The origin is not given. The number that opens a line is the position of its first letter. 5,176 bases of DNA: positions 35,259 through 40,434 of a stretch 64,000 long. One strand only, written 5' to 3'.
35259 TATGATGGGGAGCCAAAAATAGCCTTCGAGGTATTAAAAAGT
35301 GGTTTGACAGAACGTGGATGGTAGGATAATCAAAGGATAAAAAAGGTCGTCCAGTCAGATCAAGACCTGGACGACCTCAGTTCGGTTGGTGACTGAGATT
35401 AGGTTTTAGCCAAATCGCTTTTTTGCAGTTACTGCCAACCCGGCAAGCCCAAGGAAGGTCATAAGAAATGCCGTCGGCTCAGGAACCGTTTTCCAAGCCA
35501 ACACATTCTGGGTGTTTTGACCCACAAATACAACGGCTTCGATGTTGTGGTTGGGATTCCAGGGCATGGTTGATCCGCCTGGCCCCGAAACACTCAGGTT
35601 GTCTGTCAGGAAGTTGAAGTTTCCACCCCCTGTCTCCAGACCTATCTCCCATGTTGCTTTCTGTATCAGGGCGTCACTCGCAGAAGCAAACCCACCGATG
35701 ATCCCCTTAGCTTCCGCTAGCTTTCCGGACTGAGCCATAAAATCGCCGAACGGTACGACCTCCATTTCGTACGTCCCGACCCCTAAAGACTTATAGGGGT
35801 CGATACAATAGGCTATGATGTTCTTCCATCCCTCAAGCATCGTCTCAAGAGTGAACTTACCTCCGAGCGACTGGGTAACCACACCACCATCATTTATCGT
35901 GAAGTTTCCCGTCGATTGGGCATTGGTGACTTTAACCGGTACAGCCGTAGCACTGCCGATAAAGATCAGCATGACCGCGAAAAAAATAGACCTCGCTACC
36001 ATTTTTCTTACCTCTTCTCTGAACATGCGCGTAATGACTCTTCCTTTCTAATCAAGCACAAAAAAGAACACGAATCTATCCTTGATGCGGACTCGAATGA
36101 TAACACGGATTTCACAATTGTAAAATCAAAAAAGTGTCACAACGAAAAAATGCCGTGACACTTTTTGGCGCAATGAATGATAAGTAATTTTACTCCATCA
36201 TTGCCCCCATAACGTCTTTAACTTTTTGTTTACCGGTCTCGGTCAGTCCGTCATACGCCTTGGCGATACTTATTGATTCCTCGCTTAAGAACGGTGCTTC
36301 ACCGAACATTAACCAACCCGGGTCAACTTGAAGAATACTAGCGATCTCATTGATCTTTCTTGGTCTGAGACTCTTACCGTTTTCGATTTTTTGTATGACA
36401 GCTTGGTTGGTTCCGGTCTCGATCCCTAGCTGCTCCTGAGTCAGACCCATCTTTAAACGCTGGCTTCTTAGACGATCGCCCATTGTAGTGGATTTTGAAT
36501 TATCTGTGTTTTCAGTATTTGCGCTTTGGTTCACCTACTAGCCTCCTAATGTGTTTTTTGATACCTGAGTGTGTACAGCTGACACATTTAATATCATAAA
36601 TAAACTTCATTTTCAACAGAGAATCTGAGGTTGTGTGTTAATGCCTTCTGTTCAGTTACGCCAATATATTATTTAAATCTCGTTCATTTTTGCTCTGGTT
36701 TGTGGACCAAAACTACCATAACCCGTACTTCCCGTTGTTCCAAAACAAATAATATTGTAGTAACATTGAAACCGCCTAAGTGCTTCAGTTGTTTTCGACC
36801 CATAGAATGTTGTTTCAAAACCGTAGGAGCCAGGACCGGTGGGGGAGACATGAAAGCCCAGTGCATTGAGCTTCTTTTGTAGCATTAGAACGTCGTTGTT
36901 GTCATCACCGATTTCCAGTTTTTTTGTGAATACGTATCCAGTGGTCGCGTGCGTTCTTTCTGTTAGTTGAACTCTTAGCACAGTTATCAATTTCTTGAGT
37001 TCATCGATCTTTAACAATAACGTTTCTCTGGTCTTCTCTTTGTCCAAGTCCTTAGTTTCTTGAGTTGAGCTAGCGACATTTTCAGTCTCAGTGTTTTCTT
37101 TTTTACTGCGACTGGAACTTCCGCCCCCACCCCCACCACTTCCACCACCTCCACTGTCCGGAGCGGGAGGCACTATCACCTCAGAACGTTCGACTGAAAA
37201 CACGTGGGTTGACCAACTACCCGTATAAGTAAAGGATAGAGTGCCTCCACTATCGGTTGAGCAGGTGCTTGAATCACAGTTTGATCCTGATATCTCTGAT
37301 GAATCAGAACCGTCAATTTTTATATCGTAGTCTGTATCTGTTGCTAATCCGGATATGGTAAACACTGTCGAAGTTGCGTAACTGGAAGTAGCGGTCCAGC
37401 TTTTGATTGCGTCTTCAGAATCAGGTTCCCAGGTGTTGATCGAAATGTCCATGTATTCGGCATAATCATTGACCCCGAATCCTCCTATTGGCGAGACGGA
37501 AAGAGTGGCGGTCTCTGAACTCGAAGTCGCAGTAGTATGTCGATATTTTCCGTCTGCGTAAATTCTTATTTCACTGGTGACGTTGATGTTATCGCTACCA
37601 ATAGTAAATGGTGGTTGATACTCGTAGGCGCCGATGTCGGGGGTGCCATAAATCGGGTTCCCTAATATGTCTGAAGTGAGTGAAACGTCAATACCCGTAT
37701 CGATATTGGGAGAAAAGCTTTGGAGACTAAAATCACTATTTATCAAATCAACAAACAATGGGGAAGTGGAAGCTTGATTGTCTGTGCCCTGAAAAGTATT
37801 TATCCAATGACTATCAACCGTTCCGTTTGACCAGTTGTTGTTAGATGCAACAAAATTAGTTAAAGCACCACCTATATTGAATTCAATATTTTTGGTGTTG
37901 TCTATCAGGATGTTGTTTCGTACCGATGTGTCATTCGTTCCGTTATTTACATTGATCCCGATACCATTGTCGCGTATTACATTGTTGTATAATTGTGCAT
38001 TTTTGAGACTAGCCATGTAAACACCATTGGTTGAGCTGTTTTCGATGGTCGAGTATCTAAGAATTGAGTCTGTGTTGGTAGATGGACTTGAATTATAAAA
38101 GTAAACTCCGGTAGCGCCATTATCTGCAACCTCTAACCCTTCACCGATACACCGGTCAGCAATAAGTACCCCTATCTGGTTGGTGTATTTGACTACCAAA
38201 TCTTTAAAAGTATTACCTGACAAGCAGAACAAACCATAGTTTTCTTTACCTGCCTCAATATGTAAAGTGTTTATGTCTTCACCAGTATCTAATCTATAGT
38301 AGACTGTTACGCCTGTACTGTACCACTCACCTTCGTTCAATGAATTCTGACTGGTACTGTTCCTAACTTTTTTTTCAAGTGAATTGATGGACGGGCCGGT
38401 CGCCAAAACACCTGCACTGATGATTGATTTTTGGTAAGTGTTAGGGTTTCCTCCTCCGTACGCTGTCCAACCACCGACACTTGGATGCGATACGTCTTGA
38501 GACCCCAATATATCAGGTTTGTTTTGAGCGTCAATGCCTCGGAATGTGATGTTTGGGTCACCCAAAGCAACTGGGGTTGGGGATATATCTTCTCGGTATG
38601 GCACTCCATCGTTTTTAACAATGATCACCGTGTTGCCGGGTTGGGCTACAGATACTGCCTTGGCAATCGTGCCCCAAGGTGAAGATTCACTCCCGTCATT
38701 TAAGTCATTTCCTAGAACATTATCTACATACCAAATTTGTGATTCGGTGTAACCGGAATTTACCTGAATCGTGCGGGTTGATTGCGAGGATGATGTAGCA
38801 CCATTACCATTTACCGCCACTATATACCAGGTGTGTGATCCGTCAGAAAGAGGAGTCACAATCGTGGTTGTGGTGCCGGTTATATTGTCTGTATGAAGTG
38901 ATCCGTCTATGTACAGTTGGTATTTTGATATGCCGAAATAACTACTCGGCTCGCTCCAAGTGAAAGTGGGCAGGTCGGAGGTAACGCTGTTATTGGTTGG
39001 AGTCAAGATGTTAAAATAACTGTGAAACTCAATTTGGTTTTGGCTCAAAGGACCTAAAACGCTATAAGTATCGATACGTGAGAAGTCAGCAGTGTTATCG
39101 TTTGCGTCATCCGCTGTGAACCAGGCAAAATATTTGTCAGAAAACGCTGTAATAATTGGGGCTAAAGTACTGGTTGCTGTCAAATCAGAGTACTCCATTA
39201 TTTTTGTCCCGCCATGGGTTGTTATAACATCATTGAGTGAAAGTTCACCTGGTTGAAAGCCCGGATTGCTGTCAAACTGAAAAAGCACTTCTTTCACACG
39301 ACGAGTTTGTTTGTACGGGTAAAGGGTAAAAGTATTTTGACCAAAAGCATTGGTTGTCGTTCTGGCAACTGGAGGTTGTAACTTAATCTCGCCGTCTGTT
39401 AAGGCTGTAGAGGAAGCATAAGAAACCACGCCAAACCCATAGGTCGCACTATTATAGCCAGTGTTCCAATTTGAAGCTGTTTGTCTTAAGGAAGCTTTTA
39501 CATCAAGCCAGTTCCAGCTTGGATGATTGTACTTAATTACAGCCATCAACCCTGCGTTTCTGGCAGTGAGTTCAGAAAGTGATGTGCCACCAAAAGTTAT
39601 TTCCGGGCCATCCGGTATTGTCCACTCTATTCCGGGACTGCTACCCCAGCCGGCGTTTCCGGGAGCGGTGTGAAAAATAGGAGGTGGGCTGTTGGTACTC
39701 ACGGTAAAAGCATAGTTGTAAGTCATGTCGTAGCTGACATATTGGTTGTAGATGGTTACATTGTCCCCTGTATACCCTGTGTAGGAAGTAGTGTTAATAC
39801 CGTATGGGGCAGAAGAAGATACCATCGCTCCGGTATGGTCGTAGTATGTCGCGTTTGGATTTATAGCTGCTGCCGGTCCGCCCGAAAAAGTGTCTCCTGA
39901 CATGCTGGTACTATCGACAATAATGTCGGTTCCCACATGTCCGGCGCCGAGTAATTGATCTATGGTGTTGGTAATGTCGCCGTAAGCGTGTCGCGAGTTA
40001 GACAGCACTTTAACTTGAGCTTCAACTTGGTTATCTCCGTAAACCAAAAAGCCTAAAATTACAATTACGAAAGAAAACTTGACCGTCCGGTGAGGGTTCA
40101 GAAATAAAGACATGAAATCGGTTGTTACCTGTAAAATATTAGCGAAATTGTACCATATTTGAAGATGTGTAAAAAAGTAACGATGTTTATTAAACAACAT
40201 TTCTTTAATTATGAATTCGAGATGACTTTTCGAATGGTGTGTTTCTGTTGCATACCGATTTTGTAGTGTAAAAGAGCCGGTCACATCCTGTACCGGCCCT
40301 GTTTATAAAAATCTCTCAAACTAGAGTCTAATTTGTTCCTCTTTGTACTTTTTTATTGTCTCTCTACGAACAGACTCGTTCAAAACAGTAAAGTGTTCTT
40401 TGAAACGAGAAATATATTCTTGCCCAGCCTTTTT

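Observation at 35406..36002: PEP-CTERM sorting signal on a secreted protein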

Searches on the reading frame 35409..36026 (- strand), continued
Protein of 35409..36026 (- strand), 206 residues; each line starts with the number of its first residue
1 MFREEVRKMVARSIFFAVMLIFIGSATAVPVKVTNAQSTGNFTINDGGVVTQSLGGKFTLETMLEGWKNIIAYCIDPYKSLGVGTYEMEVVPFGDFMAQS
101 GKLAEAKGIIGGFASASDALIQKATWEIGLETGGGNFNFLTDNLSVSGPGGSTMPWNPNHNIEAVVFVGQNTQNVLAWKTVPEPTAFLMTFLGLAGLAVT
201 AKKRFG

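Call 67: find_encoding_contigs(protein=P0028, flank=10000, max_places=1)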
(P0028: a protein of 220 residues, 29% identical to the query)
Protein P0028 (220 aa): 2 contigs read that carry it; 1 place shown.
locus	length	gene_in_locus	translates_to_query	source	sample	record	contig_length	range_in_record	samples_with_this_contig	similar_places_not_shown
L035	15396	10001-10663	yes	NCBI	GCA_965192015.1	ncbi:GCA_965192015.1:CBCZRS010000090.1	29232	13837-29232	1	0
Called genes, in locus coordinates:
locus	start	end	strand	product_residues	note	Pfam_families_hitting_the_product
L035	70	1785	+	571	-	PF13191:AAA_16 (faint), PF05157:MshEN, PF25199:nSTAND_NTPase5 (faint), PF00437:T2SSE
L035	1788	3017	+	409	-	PF28597:T2SSF_N (weak), PF00482:T2SSF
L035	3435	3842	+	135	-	PF07963:N_methyl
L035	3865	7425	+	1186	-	PF28243:DUF6701_2nd (faint), PF13385:Laminin_G_3, PF20419:DUF6701, PF28247:DUF6701_3rd, PF28238:DUF6701_4th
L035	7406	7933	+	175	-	PF07963:N_methyl (weak)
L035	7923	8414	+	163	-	PF07963:N_methyl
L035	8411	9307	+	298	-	-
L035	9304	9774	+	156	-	-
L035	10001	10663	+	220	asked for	PF07589:PEP_exosort_dom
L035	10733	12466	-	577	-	PF00501:AMP-binding, PF13193:AMP-binding_C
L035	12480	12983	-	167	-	PF00583:Acetyltransf_1, PF13673:Acetyltransf_10, PF13508:Acetyltransf_7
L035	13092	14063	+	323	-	PF00561:Abhydrolase_1, PF12146:Hydrolase_4, PF12697:Abhydrolase_6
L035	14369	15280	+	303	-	PF03462:PCRF, PF00472:RF-1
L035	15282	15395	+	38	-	?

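Call 70: search_solved_structures(query=A3, max_evalue=10, show_alignments=0)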
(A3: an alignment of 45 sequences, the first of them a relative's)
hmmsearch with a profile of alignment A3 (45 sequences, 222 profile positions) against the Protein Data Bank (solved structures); distinct sequences matched with E-value up to 10: 4.
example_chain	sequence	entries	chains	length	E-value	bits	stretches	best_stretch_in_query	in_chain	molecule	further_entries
9htz_A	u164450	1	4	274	0.076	15.8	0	10-70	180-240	Phosphatase PAP2 family protein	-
5ej3_A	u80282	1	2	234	0.18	14.5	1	5-69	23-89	Endo-1,4-beta-xylanase B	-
8urb_C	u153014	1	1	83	0.92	12.2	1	65-114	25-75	nsp7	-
6w5v_D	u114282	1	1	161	1.3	11.8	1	8-47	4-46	NPC intracellular cholesterol transporter 2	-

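Call 71: search_dna_similar(query=P0001, collection=plasmids, mode=protein, max_evalue=0.01, max_rows=15)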
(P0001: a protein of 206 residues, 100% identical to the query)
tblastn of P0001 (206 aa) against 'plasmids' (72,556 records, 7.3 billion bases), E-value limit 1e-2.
No match.

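Call 73: search_dna_similar(query=P0001, collection=phages, mode=protein, max_evalue=0.01, max_rows=10)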
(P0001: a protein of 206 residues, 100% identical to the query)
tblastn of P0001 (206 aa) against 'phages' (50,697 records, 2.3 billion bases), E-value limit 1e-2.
No match.

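Call 76: find_related_loci(query=A4, collection=metagenome_contigs, flank=8000)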
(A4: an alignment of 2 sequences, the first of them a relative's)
Query A4 (206 aa) in metagenome_contigs; peptide patterns used: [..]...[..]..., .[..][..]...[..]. (x = any residue, [..] = any of these).
180 stretches matched a pattern, but none encodes a relative of the query by tblastn (E <= 1e-3).

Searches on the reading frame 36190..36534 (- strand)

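Call 11: search_protein_families(library=pfam, proteins=[window:36190-36534:-], max_evalue=0.01)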
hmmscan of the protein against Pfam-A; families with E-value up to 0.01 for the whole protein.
window:36190-36534:- (114 aa): 5 families
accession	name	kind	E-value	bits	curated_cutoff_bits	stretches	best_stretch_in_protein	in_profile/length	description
PF01381.28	HTH_3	-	1.8e-10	41.1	23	1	22-75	1-55/55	Helix-turn-helix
PF13560.12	HTH_31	-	1.4e-08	35.3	27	1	18-72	2-58/64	Helix-turn-helix domain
PF12844.13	HTH_19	-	4.2e-06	27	30.2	1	19-78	1-61/64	Helix-turn-helix domain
PF13443.12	HTH_26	-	0.00023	21.8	22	1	21-73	1-55/63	Cro/C1-type HTH DNA-binding domain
PF13413.12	HTH_25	-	0.00031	20.9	24.6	1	21-54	1-34/62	Helix-turn-helix domain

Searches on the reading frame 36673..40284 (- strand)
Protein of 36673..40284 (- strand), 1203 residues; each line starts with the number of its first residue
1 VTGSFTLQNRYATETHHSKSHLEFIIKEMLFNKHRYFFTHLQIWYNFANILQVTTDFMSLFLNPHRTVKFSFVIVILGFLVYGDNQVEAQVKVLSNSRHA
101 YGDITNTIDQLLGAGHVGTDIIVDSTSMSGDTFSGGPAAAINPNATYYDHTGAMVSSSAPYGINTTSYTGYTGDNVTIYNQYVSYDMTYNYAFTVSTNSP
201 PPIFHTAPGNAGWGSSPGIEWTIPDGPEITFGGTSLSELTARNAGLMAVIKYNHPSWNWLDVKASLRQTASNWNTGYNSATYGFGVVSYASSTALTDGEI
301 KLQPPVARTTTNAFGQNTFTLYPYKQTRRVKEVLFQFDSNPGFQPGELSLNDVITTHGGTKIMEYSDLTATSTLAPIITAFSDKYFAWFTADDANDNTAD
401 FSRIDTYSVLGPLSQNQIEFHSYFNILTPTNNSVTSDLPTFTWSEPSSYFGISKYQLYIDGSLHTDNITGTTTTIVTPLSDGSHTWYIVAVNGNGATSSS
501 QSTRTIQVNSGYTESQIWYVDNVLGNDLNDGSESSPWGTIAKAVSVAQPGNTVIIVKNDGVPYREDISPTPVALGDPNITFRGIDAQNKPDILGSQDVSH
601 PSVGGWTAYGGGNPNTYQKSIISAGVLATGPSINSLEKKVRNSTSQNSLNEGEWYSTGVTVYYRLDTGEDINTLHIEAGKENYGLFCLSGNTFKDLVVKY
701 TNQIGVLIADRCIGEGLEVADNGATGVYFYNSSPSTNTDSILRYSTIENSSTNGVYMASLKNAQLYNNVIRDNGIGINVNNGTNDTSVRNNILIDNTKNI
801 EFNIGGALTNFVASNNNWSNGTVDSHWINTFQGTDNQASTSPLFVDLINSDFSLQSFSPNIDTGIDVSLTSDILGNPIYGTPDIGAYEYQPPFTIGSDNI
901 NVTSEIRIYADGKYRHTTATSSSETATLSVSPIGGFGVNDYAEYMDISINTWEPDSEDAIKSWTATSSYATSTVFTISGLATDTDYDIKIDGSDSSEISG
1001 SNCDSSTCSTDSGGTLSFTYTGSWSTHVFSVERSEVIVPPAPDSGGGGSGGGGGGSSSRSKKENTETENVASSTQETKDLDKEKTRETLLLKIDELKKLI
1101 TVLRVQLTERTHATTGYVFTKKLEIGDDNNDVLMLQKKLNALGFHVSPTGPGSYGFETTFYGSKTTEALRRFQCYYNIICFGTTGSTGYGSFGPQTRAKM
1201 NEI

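Call 11: search_protein_families(library=pfam, proteins=[window:36673-40284:-], max_evalue=0.01)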
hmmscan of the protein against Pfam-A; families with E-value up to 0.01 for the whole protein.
window:36673-40284:- (1203 aa): 3 families
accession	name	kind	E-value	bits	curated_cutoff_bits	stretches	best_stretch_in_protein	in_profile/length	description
PF01471.23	PG_binding_1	-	9.2e-06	26.2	23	1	1129-1177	2-42/57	Putative peptidoglycan binding domain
PF13229.12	Beta_helix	-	7.8e-05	22.8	25.9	1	690-820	9-136/158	Right handed beta helix region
PF07602.17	DUF1565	-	0.0022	17.8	20.3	0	523-819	1-251/257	Protein of unknown function (DUF1565)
